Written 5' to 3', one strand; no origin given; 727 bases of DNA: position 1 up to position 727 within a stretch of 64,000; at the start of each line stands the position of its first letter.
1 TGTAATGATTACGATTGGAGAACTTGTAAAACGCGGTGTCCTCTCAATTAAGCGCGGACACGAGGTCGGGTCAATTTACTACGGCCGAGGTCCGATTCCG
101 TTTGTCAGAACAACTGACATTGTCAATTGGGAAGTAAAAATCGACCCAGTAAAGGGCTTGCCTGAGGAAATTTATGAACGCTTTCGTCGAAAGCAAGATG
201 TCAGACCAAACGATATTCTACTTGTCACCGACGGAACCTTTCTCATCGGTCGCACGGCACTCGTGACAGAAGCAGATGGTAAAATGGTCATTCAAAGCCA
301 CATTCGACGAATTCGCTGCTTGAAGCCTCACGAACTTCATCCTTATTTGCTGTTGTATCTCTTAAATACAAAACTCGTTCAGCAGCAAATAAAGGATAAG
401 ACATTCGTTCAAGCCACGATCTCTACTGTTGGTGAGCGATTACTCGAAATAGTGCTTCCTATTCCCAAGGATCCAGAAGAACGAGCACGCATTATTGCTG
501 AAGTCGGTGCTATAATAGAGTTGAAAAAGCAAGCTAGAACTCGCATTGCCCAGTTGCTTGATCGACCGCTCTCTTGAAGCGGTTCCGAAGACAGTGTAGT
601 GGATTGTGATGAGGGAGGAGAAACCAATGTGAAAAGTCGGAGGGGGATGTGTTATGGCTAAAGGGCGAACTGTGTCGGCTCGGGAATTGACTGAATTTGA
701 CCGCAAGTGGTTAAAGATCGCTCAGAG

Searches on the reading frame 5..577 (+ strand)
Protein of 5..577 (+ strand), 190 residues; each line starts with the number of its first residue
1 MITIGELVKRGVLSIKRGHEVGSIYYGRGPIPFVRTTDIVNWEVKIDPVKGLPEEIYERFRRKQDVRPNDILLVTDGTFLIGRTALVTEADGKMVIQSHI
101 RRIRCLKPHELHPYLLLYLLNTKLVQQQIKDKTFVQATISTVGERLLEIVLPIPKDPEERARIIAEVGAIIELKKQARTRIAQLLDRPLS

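Call 49: search_protein_families(library=pfam, alignment_id=A3, max_evalue=0.0001)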
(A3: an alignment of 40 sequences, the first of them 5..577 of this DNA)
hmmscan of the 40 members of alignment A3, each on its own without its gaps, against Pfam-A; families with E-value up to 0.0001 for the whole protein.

A. member 1, window:5-577:+ (190 aa): 1 family
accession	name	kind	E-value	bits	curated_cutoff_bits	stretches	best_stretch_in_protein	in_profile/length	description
PF01420.25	Methylase_S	-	5.5e-06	27.1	22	1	31-181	32-166/168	Type I restriction modification DNA specificity domain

B. families by the number of members that match (of 40 scanned): 3 families
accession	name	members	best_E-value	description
PF00565.23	SNase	1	9.2e-14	Staphylococcal nuclease homologue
PF05154.21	TM2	1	1.3e-09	TM2 domain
PF01420.25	Methylase_S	1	5.5e-06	Type I restriction modification DNA specificity domain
